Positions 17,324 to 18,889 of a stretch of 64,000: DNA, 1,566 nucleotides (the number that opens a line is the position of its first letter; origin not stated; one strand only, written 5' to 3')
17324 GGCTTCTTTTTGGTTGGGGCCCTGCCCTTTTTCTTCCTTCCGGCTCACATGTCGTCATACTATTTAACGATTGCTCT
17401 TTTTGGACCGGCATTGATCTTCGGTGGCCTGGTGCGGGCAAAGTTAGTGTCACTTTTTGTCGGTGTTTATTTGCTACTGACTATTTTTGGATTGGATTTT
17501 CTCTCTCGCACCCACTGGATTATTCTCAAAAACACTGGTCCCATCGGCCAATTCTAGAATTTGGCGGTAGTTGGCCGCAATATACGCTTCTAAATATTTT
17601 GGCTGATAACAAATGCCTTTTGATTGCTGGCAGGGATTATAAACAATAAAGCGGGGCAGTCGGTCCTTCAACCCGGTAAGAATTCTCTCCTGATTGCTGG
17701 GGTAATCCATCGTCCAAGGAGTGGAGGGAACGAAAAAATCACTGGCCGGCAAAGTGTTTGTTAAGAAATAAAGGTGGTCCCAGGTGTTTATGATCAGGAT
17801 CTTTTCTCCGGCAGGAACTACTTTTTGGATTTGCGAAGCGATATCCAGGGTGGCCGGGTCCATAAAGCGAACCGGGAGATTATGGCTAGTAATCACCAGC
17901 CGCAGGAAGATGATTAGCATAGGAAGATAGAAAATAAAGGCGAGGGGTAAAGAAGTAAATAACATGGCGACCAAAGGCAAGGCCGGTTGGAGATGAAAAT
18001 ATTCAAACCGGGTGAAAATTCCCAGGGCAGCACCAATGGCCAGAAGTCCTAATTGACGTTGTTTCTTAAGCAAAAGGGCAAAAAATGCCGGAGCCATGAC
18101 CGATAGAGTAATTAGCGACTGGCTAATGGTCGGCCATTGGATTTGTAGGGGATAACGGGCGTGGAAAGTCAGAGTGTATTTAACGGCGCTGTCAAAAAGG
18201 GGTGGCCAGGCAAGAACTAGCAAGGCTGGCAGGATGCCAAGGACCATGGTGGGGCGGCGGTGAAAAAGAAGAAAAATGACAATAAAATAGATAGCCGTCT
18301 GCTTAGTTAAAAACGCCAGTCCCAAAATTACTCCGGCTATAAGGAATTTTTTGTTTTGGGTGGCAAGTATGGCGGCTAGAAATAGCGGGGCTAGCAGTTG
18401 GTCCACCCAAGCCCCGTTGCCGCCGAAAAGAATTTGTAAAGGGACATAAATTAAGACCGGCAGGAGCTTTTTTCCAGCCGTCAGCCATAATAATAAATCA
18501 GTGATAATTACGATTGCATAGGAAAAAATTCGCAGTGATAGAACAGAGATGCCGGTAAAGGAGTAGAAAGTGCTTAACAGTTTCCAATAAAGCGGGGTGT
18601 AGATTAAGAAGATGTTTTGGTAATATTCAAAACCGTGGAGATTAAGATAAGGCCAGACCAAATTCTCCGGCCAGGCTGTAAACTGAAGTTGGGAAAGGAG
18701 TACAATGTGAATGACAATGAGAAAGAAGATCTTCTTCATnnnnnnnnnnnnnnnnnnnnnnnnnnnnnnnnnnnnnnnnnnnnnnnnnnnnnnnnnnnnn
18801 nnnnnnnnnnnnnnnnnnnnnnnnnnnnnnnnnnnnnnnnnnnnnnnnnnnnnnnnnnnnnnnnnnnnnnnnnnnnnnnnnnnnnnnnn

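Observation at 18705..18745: Divergent genes with overlapping 5' ends built on a perfect palindrome, giving both proteins the same N-terminus (MKKIFF)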

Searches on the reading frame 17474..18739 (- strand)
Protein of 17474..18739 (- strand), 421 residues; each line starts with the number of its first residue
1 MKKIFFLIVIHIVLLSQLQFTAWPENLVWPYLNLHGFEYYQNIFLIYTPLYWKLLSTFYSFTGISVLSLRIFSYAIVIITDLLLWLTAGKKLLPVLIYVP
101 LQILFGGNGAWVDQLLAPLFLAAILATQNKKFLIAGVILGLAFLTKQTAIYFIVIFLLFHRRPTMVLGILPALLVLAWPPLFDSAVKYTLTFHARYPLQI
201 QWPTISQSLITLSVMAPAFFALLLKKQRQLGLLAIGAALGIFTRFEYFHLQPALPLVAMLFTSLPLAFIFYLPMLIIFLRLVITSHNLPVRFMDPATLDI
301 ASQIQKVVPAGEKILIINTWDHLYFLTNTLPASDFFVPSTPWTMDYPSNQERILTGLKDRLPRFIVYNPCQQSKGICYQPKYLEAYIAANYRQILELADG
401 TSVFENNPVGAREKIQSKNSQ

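Call 4: search_protein_families(library=pfam, proteins=[window:17474-18739:-], max_evalue=0.01)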
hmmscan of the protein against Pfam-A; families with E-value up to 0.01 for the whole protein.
window:17474-18739:- (421 aa): 1 family
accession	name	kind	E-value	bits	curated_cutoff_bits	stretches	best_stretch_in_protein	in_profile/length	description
PF13231.12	PMT_2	-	1.3e-05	25.9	26.1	1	54-175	9-153/160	Dolichyl-phosphate-mannose-protein mannosyltransferase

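Call 6: find_homologous_proteins(query=window:17474-18739:-)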
Query window:17474-18739:- (421 aa): 75 proteins with E <= 0.001 among 8000 candidates.
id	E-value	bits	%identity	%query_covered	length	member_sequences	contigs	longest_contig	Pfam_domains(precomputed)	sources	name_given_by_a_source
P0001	1.8e-273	925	100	100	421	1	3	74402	PF13231.13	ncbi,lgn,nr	ncbi:MAG: glycosyltransferase family 39 protein [Patescibacteria group bacterium]|nr:glycosyltransfe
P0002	5.4e-119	416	48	98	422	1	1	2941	PF09594.17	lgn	-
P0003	7.4e-116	406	46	96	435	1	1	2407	-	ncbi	-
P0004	7.5e-116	406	47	100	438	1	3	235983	-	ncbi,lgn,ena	-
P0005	9.2e-115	402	48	98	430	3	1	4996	-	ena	-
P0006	3.1e-113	397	46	96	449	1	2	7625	-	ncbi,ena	-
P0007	1.0e-111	392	47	99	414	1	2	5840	-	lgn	-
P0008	3.4e-110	387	46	94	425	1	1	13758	-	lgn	-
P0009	1.4e-106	375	46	100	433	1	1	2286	-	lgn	-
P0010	9.1e-106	373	46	99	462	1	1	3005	-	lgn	-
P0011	3.2e-104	368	45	96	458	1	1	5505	-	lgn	-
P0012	4.2e-104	367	46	99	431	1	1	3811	-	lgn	-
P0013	6.3e-103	363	46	98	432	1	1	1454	PF13231.13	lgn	-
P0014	4.1e-102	361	46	98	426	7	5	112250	-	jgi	jgi:hypothetical protein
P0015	1.5e-101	359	43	93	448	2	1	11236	-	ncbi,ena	-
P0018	1.8e-98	349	46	97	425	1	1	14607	-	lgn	-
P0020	1.4e-88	316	43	94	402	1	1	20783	-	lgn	-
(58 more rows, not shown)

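Call 9: find_encoding_contigs(protein=P0004, flank=4000, max_places=3)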
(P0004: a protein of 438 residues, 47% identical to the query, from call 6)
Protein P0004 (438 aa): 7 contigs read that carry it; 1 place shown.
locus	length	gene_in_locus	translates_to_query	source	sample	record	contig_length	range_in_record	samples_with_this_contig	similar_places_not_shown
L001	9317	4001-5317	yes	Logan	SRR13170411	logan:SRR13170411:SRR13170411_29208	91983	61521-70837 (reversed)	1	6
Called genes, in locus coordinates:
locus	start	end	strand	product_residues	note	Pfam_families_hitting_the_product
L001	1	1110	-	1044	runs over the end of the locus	PF04932:Wzy_C, PF13231:PMT_2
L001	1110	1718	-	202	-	PF00132:Hexapep, PF14602:Hexapep_2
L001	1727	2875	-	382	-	PF13439:Glyco_transf_4, PF20706:GT4-conflict, PF00534:Glycos_transf_1, PF13692:Glyco_trans_1_4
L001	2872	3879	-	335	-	-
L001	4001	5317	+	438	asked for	-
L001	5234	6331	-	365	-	-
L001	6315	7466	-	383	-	PF13439:Glyco_transf_4, PF00534:Glycos_transf_1, PF13692:Glyco_trans_1_4, PF13524:Glyco_trans_1_2, PF20706:GT4-conflict (faint)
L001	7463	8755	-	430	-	PF13231:PMT_2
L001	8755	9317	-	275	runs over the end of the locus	PF00535:Glycos_transf_2, PF10111:Glyco_tranf_2_2, PF13641:Glyco_tranf_2_3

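Call 17: find_related_loci(query=A1, collection=genome_contigs, flank=4000)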
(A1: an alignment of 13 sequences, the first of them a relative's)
Query A1 (421 aa) in genome_contigs; peptide patterns used: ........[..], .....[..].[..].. (x = any residue, [..] = any of these).
31 stretches matched a pattern; 7 encode a relative of the query (tblastn E <= 1e-3); 7 distinct loci.
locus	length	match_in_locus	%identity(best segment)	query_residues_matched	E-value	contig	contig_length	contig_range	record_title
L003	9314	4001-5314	47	1-421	3e-112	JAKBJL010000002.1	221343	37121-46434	MAG: bacterium isolate DBS2-5.bin62 NODE_11_length_221343_cov_7.730720, whole genome shotgun sequence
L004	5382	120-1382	46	16-421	1e-111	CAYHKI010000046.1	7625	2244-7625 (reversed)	MAG TPA_asm: uncultured Gammaproteobacteria bacterium isolate ERP119705_co13_618 genome assembly, contig: NODE_12077_len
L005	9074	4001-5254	43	18-419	2e-110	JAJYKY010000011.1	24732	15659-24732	MAG: bacterium isolate DBS2-1.bin56 NODE_3504_length_24732_cov_6.585125, whole genome shotgun sequence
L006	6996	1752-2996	43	19-421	8e-102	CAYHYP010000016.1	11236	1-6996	MAG TPA_asm: uncultured Gammaproteobacteria bacterium isolate ERP119705_co16_27 genome assembly, contig: NODE_4661_lengt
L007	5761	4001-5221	33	1-391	2e-52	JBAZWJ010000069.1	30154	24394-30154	MAG: Desulfobacteraceae bacterium isolate SO_2017_GW1_28 NODE_6478_length_30154_cov_5.180138_OW334_2017, whole genome sh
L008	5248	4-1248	32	27-391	1e-51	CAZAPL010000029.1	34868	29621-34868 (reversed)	MAG TPA_asm: uncultured Gammaproteobacteria bacterium isolate SRP231805_co4_153 genome assembly, contig: k141_164097, wh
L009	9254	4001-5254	28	20-401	9e-25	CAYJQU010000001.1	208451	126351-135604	MAG TPA_asm: uncultured Gammaproteobacteria bacterium isolate ERP125453_co1_285 genome assembly, contig: NODE_11_length_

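Call 18: find_related_loci(query=A1, collection=metagenome_contigs, flank=4000)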
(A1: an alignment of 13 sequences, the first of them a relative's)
Query A1 (421 aa) in metagenome_contigs; peptide patterns used: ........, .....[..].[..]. (x = any residue, [..] = any of these).
412 stretches matched a pattern; 23 encode a relative of the query (tblastn E <= 1e-3); 23 distinct loci.
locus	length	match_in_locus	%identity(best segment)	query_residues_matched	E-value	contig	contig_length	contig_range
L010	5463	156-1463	47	1-421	2e-124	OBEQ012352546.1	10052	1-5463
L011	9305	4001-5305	48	1-421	3e-122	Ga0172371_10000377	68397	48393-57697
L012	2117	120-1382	46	16-421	1e-117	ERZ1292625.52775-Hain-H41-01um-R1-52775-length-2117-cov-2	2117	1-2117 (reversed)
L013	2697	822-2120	41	7-421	2e-110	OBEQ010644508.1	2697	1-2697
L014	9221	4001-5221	43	7-414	2e-96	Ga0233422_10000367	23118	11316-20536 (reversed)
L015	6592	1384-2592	43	11-414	9e-96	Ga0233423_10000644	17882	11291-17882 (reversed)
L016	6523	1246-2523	33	16-391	1e-57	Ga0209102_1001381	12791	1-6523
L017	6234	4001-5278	33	16-391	4e-57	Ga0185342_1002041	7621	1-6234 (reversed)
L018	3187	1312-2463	33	18-398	3e-50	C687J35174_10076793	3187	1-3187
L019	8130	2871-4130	32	7-391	2e-47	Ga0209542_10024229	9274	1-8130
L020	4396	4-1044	32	59-391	1e-41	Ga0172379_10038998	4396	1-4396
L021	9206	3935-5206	31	19-405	3e-40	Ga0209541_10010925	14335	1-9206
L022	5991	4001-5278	31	18-419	4e-39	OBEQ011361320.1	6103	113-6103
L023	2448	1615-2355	38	19-259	7e-29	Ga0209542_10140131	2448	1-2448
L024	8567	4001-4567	30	233-402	1e-11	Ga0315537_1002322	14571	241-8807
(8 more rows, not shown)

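Call 27: find_encoding_contigs(protein=P0014, flank=3000, max_places=2)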
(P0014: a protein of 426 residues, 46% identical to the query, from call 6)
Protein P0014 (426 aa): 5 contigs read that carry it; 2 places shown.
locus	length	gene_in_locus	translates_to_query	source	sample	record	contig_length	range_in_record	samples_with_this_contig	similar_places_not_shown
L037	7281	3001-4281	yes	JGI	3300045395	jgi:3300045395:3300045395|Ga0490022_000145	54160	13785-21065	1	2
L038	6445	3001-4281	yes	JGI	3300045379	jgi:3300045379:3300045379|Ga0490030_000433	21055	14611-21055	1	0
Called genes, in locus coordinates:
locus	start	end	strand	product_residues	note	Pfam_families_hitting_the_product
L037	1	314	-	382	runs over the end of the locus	PF13439:Glyco_transf_4, PF00534:Glycos_transf_1, PF20706:GT4-conflict, PF13692:Glyco_trans_1_4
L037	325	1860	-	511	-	-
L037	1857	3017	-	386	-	-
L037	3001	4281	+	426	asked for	-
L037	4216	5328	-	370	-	-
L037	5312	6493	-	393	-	PF13439:Glyco_transf_4, PF00534:Glycos_transf_1, PF13692:Glyco_trans_1_4, PF13524:Glyco_trans_1_2 (weak)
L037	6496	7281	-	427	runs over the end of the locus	PF13231:PMT_2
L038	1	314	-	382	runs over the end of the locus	PF13439:Glyco_transf_4, PF00534:Glycos_transf_1, PF20706:GT4-conflict, PF13692:Glyco_trans_1_4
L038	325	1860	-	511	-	-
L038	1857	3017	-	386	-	-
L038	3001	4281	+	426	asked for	-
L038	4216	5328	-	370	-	-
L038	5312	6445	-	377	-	?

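Call 28: find_encoding_contigs(protein=P0018, flank=3000, max_places=2)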
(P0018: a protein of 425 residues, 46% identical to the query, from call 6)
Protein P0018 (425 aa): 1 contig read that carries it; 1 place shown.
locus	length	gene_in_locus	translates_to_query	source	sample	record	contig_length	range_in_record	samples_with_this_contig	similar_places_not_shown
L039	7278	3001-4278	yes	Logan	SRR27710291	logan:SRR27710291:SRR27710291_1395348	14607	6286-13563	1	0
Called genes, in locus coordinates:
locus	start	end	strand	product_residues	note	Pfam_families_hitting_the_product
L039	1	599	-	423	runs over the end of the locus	-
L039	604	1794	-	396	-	-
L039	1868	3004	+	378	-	-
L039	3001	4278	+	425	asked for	-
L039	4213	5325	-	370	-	-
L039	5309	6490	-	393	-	PF13439:Glyco_transf_4, PF00534:Glycos_transf_1, PF13692:Glyco_trans_1_4, PF13524:Glyco_trans_1_2 (weak)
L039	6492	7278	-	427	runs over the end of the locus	PF13231:PMT_2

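Call 29: find_encoding_contigs(protein=P0008, flank=3000, max_places=2)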
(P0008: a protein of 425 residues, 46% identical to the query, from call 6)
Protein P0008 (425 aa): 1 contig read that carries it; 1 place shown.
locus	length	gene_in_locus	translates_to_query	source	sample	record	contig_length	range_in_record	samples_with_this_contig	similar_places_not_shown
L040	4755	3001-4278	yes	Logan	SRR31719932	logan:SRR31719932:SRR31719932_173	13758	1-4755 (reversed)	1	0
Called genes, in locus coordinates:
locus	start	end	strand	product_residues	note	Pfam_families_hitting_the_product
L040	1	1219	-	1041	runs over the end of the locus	PF04932:Wzy_C, PF13231:PMT_2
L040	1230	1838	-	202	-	PF25087:GMPPB_C (faint), PF00132:Hexapep, PF14602:Hexapep_2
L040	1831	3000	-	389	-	PF13439:Glyco_transf_4, PF20706:GT4-conflict, PF00534:Glycos_transf_1, PF13692:Glyco_trans_1_4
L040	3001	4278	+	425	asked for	-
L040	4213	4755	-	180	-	?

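Call 30: find_encoding_contigs(protein=P0020, flank=3000, max_places=2)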
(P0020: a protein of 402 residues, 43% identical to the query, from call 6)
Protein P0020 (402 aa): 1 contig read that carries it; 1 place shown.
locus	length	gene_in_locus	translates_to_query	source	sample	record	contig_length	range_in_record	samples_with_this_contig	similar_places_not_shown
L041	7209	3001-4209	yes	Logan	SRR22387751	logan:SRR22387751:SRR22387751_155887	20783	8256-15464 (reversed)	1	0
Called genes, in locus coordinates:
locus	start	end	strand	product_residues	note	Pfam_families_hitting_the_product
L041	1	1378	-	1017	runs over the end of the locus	PF04932:Wzy_C, PF13231:PMT_2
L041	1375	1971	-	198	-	PF00132:Hexapep, PF14602:Hexapep_2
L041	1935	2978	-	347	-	PF13439:Glyco_transf_4, PF20706:GT4-conflict, PF00534:Glycos_transf_1, PF13692:Glyco_trans_1_4, PF13524:Glyco_trans_1_2 (weak)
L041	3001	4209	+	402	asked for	-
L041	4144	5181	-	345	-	-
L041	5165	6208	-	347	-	PF13439:Glyco_transf_4 (weak), PF00534:Glycos_transf_1, PF13692:Glyco_trans_1_4, PF13524:Glyco_trans_1_2 (weak)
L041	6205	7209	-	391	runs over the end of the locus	-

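Call 46: list_cluster_members(proteins=[window:17474-18739:-, window:18711-19838:+, window:18717-19838:+, P0076])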
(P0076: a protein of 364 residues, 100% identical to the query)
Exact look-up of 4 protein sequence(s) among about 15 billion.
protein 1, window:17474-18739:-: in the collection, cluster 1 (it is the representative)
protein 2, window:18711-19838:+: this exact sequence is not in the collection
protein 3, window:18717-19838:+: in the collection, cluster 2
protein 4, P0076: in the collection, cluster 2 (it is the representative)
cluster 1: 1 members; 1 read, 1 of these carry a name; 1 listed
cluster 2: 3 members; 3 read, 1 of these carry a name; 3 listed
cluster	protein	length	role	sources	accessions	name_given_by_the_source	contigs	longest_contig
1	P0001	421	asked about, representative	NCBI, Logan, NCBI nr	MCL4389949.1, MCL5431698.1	MAG: glycosyltransferase family 39 protein [Patescibacteria group bacterium] | glycosyltransferase family 39 protein [Patescibacteria group bacterium]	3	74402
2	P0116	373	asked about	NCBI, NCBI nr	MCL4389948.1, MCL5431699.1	MAG: hypothetical protein M1484_01210 [Patescibacteria group bacterium] | hypothetical protein [Patescibacteria group bacterium]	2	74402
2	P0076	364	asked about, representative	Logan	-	-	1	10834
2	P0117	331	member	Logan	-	-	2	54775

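Call 68: predict_structure(alignment_id=A1)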
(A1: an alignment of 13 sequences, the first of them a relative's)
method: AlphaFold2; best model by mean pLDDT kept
length: 421 residues; sequences in the alignment: 13
mean_pLDDT: 83.9   pTM: 0.85
mean pLDDT of the five models: 83.9, 82.7, 80.6, 80.4, 77.9
residues with pLDDT >= 90: 143; 70-90: 230; 50-70: 36; < 50: 12
segments of 3 or more residues with pLDDT < 50: 410-421
pLDDT, mean of each block of 10 residues (from residue 1): 95 88 82 84 74 87 90 94 97 95 82 91 97 96 88 92 90 76 68 64 76 86 84 88 69 93 85 88 78 86 93 88 90 78 76 82 89 78 86 89 78 41 29
secondary structure, 60 per line:
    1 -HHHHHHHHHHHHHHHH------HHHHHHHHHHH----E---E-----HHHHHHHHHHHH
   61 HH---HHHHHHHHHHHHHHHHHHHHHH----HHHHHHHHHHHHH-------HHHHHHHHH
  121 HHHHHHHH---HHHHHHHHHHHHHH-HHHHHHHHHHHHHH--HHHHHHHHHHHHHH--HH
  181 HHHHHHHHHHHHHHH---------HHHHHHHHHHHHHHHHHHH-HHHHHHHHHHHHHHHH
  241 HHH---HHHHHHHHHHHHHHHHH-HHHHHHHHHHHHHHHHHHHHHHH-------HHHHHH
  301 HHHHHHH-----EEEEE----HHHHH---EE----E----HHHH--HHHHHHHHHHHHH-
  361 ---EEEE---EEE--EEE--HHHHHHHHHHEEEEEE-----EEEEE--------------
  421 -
elements in order: H2-17 H24-34 H49-62 H66-87 H92-104 H112-128 H132-145 H147-160 H163-176 H179-195 H205-223 H225-243 H247-263 H265-287 H295-307 E313-317 H322-326 H341-344 H347-359 E364-367 E371-373 E376-378 H381-390 E391-396 E402-406

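Call 72: fold_search(model_id=the predicted structure, library=pdb)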
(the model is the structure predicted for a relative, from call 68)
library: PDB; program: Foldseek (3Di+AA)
matches with E <= 10: 157; with E <= 0.001: 10
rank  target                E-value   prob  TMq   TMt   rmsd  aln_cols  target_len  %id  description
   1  9s6t_A                9.3e-05  1.00  0.54  0.49   8.0       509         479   14  Ternary cryo-EM structure of chicken ALG12 with Dol25-PP-GlcNAc2Man7, Dol25-P-Man, and Fab (released 2026-03-18)
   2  7oci_F                9.8e-05  1.00  0.55  0.40  11.7       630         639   10  Cryo-EM structure of yeast Ost6p containing oligosaccharyltransferase complex (released 2022-02-16)
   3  9s6u_A                1.8e-04  1.00  0.49  0.41   9.4       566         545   12  Ternary cryo-EM structure of human ALG9 with Dol25-PP-GlcNAc2Man8, Dol25-P-Man and Fab (released 2026-03-18)
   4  9s6s_A                2.2e-04  1.00  0.45  0.37  10.4       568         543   12  Ternary cryo-EM structure of human ALG9 with Dol25-PP-GlcNAc2Man6, Dol25-P-Man and Fab (released 2026-03-18)
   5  8age_A                3.6e-04  1.00  0.57  0.41  10.2       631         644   10  Structure of yeast oligosaccharylransferase complex with acceptor peptide bound (released 2022-12-07)
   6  8agc_A                3.8e-04  1.00  0.58  0.39  10.3       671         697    8  Structure of yeast oligosaccharylransferase complex with lipid-linked oligosaccharide and non-acceptor peptide bound (released 2022-12-07)
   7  7zlh_A                6.2e-04  1.00  0.44  0.32   8.7       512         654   10  Cryo-EM structure of C-mannosyltransferase CeDPY19, in apo state, bound to CMT2-Fab and anti-Fab nanobody (released 2023-01-11)
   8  6ezn_F                6.8e-04  1.00  0.46  0.33  12.5       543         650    9  Cryo-EM structure of the yeast oligosaccharyltransferase (OST) complex (released 2018-01-17)
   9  6c26_A                8.1e-04  1.00  0.52  0.37  12.8       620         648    8  The Cryo-EM structure of a eukaryotic oligosaccharyl transferase complex (released 2018-01-31)
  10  7zlg_A                9.7e-04  1.00  0.34  0.25  11.7       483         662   10  Cryo-EM structure of C-mannosyltransferase CeDPY19, in complex with acceptor peptide and bound to CMT2-Fab and anti-Fa (released 2023-01-11)
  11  8agb_A                1.2e-03  1.00  0.55  0.39  11.9       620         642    8  Structure of yeast oligosaccharylransferase complex with lipid-linked oligosaccharide bound (released 2022-12-07)
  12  6gxc_A                2.3e-03  1.00  0.50  0.33   6.8       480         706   13  Bacterial oligosaccharyltransferase PglB in complex with an inhibitory peptide and a reactive lipid-linked oligosaccha (released 2018-11-14)
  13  7zli_A                3.1e-03  1.00  0.45  0.32   9.7       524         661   10  Cryo-EM structure of C-mannosyltransferase CeDPY19, in complex with Dol25-P-Man and bound to CMT2-Fab and anti-Fab nan (released 2023-01-11)
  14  3rce_A                6.4e-03  1.00  0.49  0.33   8.2       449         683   13  Bacterial oligosaccharyltransferase PglB (released 2011-06-15)
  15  6ftg_5                6.7e-03  1.00  0.50  0.36  10.8       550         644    8  Subtomogram average of OST-containing ribosome-translocon complexes from canine rough microsomal membranes (released 2018-03-21)
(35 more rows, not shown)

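Call 84: find_encoding_contigs(protein=P0007, flank=2500, max_places=1)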
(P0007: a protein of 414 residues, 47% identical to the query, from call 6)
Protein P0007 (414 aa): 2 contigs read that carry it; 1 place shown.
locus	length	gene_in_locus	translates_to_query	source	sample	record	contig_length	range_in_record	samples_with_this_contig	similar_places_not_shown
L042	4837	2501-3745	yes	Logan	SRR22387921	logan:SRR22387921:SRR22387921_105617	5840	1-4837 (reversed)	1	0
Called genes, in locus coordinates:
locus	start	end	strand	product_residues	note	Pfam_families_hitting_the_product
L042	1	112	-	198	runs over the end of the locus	PF00132:Hexapep, PF14602:Hexapep_2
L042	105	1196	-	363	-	PF13439:Glyco_transf_4, PF20706:GT4-conflict (weak), PF00534:Glycos_transf_1, PF13692:Glyco_trans_1_4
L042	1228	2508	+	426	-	PF13231:PMT_2 (weak)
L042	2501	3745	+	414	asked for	-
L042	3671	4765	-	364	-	-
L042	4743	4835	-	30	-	?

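Call 85: find_encoding_contigs(protein=P0002, flank=2500, max_places=1)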
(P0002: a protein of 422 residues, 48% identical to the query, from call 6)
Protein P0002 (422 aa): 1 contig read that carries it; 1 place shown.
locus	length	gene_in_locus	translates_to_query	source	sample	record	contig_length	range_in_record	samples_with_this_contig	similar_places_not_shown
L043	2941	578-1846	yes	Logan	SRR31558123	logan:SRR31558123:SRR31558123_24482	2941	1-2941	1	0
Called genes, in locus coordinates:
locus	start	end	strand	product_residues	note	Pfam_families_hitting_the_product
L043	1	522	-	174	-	?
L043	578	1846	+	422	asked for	PF09594:GT87 (weak)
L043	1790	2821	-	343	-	-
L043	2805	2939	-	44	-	?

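Call 86: find_encoding_contigs(protein=P0003, flank=2500, max_places=1)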
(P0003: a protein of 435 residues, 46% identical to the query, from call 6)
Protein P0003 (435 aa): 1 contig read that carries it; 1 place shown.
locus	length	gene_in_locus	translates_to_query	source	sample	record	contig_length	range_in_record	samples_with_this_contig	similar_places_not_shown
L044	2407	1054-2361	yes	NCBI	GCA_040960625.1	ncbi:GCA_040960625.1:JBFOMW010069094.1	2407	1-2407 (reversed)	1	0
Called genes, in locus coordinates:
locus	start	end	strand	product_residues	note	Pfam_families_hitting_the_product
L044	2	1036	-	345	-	?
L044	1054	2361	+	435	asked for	-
